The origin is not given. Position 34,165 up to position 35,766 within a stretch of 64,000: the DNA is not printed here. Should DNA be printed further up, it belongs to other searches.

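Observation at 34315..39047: Three consecutive ATP-grasp ligases (one Lal-like, two RimK-like) with adjacent SAM methyltransferase and DsbA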

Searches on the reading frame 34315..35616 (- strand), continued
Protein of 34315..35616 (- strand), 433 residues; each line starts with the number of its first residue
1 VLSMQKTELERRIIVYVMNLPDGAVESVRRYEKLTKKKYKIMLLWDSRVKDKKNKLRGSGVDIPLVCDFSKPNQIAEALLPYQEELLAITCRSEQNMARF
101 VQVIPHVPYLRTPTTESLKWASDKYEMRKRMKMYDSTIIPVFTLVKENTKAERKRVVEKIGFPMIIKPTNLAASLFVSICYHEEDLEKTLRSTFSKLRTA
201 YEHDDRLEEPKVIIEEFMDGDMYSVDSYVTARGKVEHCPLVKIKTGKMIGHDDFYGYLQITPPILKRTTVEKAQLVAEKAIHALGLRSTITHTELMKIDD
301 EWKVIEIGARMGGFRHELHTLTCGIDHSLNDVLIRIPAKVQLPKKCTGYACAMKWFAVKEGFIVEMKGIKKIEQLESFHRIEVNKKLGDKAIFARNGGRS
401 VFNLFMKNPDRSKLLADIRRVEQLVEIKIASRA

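Call 76: search_protein_families(library=pfam, proteins=[P0310, P0344, P0275, P0289, P0343], max_evalue=0.001)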
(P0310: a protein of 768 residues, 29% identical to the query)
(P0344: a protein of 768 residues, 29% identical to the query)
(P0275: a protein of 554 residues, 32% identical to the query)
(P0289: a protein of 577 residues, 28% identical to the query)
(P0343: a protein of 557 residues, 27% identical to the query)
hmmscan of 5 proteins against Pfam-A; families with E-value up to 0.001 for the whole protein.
P0310 (768 aa): 8 families
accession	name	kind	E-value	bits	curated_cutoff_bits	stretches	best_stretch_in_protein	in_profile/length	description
PF00534.26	Glycos_transf_1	-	6.1e-20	71.9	26.4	1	591-728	12-152/172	Glycosyl transferases group 1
PF13535.11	ATP-grasp_4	-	3.5e-18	66.2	27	1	150-305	2-156/160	ATP-grasp domain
PF13692.12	Glyco_trans_1_4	-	9.5e-15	55.5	27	1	596-718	3-129/142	Glycosyl transferases group 1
PF01071.24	GARS_A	-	1.3e-06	28.8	27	1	118-303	6-190/194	Phosphoribosylglycinamide synthetase, ATP-grasp (A) domain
PF07478.18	Dala_Dala_lig_C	-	1.3e-05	25.2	24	1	143-294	29-167/204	D-ala D-ala ligase C-terminus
PF02655.19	ATP-grasp_3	-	3.7e-05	24.3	23.2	1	114-304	3-159/160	ATP-grasp domain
PF18603.7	LAL_C2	-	0.00014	22.5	29.4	1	346-420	3-77/78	L-amino acid ligase C-terminal domain 2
PF13439.12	Glyco_transf_4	-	0.00015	22.2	28.5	1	449-541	8-122/170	Glycosyltransferase Family 4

P0344 (768 aa): 8 families
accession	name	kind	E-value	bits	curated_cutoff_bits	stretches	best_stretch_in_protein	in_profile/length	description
PF00534.26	Glycos_transf_1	-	5.3e-25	88.4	26.4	1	596-728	16-154/172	Glycosyl transferases group 1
PF13692.12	Glyco_trans_1_4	-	2.5e-20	73.6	27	1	597-725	3-135/142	Glycosyl transferases group 1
PF13535.11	ATP-grasp_4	-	1.8e-14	54.1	27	1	144-299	3-157/160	ATP-grasp domain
PF13524.12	Glyco_trans_1_2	-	8.8e-07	29.4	25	1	620-758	13-138/144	Glycosyl transferase-like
PF02786.22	CPSase_L_D2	-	2.6e-05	24.3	19.8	1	107-322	1-206/211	Carbamoyl-phosphate synthase L chain, ATP binding domain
PF01071.24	GARS_A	-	9.2e-05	22.8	27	1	110-296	5-190/194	Phosphoribosylglycinamide synthetase, ATP-grasp (A) domain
PF18603.7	LAL_C2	-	0.00032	21.3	29.4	1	340-413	3-76/78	L-amino acid ligase C-terminal domain 2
PF13439.12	Glyco_transf_4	-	0.00078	20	28.5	0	450-559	8-126/170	Glycosyltransferase Family 4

P0275 (554 aa): 3 families
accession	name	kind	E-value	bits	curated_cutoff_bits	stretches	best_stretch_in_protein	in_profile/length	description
PF13535.11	ATP-grasp_4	-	9e-15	55.1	27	1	139-290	3-154/160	ATP-grasp domain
PF05618.17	Zn_protease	-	2.5e-11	44.1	27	1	425-543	6-132/138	Putative ATP-dependent zinc protease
PF07478.18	Dala_Dala_lig_C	-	1e-05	25.6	24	1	125-190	23-87/204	D-ala D-ala ligase C-terminus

P0289 (577 aa): 3 families
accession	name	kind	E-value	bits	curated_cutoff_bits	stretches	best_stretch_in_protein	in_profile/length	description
PF13535.11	ATP-grasp_4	-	3.9e-16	59.5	27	1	147-298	2-154/160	ATP-grasp domain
PF05618.17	Zn_protease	-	1.2e-14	54.8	27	1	426-550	2-130/138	Putative ATP-dependent zinc protease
PF07478.18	Dala_Dala_lig_C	-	1.6e-08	34.8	24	1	141-294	30-173/204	D-ala D-ala ligase C-terminus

P0343 (557 aa): 8 families
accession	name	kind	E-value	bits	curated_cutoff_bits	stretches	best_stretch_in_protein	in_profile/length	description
PF13535.11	ATP-grasp_4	-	5.4e-21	75.3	27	1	288-440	3-155/160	ATP-grasp domain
PF01071.24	GARS_A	-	3e-09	37.4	27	1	267-439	17-190/194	Phosphoribosylglycinamide synthetase, ATP-grasp (A) domain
PF02786.22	CPSase_L_D2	-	3e-09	37.1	19.8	1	251-468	1-209/211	Carbamoyl-phosphate synthase L chain, ATP binding domain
PF02655.19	ATP-grasp_3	-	1.7e-07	31.9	23.2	1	329-440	56-159/160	ATP-grasp domain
PF07478.18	Dala_Dala_lig_C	-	2.7e-06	27.5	24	1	274-436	23-174/204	D-ala D-ala ligase C-terminus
PF08443.16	RimK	-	2.6e-05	24.3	21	1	267-439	18-168/188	RimK-like ATP-grasp domain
PF18603.7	LAL_C2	-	0.00013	22.6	29.4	1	482-556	3-77/78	L-amino acid ligase C-terminal domain 2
PF05618.17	Zn_protease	-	0.00029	21.2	27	0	17-134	14-116/138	Putative ATP-dependent zinc protease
